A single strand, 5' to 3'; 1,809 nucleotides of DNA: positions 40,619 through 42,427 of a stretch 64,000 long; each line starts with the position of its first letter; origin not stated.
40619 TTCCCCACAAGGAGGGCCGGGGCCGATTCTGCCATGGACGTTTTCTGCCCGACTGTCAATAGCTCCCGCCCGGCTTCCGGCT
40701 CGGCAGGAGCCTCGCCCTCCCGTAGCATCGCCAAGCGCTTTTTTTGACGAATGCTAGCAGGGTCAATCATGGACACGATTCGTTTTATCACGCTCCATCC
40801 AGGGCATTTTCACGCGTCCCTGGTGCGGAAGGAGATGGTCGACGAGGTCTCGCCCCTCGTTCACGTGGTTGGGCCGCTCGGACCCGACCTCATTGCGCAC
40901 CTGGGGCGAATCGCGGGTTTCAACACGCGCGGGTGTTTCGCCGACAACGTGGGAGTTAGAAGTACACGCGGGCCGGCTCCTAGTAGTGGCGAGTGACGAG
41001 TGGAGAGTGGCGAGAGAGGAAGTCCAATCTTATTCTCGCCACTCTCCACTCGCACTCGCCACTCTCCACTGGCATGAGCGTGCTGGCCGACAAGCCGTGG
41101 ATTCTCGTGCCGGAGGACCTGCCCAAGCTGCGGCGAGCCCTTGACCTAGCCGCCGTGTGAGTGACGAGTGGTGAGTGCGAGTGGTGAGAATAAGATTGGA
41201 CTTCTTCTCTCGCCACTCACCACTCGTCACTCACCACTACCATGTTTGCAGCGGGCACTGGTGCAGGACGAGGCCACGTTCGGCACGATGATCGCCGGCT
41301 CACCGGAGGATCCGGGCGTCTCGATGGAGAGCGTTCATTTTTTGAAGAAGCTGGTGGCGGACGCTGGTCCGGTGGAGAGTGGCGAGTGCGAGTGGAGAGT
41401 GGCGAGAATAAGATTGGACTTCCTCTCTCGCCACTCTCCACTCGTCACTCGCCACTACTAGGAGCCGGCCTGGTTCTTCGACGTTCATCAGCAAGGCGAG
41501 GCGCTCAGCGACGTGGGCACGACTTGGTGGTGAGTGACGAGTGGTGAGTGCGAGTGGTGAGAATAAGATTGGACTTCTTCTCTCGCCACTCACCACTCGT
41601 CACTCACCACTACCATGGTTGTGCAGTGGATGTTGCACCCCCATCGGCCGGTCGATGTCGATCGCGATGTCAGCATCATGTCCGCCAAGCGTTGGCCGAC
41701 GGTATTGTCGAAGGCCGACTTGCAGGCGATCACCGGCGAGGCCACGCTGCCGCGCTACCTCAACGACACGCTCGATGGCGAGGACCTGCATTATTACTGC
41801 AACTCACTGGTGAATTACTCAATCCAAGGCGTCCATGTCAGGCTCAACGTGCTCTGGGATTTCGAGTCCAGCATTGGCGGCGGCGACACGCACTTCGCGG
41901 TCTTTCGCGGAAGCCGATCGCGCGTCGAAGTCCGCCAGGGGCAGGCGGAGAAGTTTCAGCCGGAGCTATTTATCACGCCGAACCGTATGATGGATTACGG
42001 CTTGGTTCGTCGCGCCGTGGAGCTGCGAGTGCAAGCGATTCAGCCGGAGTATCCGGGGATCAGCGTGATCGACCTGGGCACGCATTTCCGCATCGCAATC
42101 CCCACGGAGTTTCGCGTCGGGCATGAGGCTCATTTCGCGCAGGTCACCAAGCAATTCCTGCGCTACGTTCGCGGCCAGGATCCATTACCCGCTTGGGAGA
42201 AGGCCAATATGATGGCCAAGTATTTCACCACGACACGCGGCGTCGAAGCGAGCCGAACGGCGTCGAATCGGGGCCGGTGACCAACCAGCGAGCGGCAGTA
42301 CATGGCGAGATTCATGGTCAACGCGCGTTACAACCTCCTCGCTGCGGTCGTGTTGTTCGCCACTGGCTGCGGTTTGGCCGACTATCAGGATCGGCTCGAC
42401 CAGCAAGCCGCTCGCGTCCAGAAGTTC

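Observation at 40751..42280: A single oxidoreductase-like gene carries four copies of an 88-99 nt hairpin element (two perfect pairs), a frameshift and missing segments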

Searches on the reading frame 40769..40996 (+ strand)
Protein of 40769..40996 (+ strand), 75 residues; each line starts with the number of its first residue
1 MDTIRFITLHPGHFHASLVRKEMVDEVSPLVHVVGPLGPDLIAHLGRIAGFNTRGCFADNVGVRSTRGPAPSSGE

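Call 8: search_protein_families(library=pfam, proteins=[window:40769-40981:+], max_evalue=0.1)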
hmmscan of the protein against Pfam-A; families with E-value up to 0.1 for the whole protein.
seq(71 aa): 0 families

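Call 37: find_encoding_contigs(protein=window:40769-40996:+, flank=3000, max_places=10)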
Protein window:40769-40996:+ (75 aa): no gene with exactly this product is on record in the collection.

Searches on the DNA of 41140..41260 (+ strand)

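Call 40: search_dna_similar(query=window:41140-41260:+, collection=plasmids, mode=distant, max_evalue=0.001, max_rows=10)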
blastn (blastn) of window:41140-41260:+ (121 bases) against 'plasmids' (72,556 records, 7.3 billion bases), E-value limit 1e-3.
No match.

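Call 41: search_dna_similar(query=window:41140-41260:+, collection=phages, mode=distant, max_evalue=0.001, max_rows=10)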
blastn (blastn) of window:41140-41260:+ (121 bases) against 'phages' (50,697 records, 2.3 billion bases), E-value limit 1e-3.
No match.
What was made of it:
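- Tried and rejected: Plasmid and phage records: no match (calls 40, 41).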

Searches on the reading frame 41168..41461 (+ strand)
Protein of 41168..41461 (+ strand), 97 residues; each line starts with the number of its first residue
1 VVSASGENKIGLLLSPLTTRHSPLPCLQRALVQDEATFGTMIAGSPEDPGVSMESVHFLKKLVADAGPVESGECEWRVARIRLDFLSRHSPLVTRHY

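Call 38: find_encoding_contigs(protein=window:41168-41461:+, flank=3000, max_places=10)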
Protein window:41168-41461:+ (97 aa): no gene with exactly this product is on record in the collection.
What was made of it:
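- The window-specific allele of copy 1 could not be confirmed in a second sample (calls 37, 38).
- Tried and rejected: Window-allele-specific ORFs (40769-40996 and 41168-41461): looked up in other assemblies, not on record (calls 37, 38).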

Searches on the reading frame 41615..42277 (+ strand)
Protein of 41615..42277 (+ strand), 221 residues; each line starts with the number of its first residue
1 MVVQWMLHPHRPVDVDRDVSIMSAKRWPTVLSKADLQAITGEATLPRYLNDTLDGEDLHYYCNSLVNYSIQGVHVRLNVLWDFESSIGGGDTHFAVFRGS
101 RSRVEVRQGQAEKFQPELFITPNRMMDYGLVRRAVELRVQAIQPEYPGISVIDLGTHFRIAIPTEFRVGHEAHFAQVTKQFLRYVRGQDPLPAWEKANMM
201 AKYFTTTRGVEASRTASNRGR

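Call 8: search_protein_families(library=pfam, proteins=[window:41615-42277:+], max_evalue=0.1)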
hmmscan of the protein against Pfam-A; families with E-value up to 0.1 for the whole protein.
seq(221 aa): 1 family
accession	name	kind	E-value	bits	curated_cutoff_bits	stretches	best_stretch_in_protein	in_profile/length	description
PF16490.10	Oxidoreduct_C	-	3e-64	217.8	27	1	2-213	68-277/278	Putative oxidoreductase C terminal domain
